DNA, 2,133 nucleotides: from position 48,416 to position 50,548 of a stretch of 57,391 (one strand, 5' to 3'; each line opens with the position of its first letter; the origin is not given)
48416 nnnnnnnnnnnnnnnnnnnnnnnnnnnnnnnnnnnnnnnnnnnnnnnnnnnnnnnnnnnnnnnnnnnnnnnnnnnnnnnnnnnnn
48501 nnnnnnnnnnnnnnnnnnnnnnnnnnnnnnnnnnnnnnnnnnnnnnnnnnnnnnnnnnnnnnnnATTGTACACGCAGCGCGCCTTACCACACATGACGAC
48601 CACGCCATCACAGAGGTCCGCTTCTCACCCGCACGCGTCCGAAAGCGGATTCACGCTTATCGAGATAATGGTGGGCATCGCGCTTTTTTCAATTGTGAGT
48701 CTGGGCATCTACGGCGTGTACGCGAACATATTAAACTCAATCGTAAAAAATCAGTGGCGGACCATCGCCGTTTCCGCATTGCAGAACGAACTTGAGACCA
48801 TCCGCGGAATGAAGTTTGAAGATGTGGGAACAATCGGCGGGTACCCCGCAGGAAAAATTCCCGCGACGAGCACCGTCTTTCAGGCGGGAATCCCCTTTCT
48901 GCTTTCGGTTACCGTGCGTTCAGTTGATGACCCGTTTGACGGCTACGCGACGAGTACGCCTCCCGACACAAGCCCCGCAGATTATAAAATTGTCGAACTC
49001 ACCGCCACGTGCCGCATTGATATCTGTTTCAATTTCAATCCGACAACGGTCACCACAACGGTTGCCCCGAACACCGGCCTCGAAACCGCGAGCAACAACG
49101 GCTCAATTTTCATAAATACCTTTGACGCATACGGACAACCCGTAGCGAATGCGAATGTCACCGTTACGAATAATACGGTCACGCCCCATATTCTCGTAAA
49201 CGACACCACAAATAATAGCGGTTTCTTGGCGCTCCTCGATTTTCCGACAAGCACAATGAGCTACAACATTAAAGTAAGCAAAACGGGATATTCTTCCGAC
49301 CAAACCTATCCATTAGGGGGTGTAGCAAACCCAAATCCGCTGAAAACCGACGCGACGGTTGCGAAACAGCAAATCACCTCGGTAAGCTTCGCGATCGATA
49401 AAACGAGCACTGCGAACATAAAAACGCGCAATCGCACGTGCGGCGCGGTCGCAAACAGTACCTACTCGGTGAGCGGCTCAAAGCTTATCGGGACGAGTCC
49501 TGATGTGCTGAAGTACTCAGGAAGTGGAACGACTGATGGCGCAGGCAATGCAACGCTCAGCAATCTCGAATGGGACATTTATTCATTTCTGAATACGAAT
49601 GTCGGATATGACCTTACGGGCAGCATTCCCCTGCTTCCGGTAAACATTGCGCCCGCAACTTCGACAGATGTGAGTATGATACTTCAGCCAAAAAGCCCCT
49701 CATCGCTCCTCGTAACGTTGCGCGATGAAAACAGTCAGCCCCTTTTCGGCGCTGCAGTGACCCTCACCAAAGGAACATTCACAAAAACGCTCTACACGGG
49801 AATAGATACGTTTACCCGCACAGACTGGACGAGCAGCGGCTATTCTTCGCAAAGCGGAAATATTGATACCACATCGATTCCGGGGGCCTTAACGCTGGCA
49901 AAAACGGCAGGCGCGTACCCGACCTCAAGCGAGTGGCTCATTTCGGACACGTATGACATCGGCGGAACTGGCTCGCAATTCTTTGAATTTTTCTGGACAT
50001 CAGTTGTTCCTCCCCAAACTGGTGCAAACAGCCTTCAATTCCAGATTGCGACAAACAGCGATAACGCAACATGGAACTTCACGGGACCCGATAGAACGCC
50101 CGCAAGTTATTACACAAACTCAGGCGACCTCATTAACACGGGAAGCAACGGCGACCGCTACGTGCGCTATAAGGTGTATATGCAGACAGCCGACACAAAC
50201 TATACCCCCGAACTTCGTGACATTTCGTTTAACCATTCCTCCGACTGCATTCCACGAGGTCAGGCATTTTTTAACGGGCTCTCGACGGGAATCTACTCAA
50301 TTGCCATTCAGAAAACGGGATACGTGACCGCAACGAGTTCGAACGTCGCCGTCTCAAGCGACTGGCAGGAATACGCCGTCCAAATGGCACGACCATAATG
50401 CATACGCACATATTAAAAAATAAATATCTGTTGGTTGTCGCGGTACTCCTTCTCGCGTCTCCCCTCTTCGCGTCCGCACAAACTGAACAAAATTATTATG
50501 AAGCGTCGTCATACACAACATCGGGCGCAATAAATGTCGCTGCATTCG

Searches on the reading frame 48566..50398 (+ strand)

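Call 38: search_protein_families(library=pfam, proteins=[window:48566-50398:+], max_evalue=0.00001)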
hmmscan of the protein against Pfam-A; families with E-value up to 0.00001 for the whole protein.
window:48566-50398:+ (610 aa): 2 families
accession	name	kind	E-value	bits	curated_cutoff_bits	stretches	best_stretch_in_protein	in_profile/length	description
PF13620.12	CarboxypepD_reg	-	3.2e-11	43.8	32.3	0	187-275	8-79/82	Carboxypeptidase regulatory-like domain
PF07963.17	N_methyl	-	1.8e-07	30.9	21.2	1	25-49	3-27/27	Prokaryotic N-terminal methylation motif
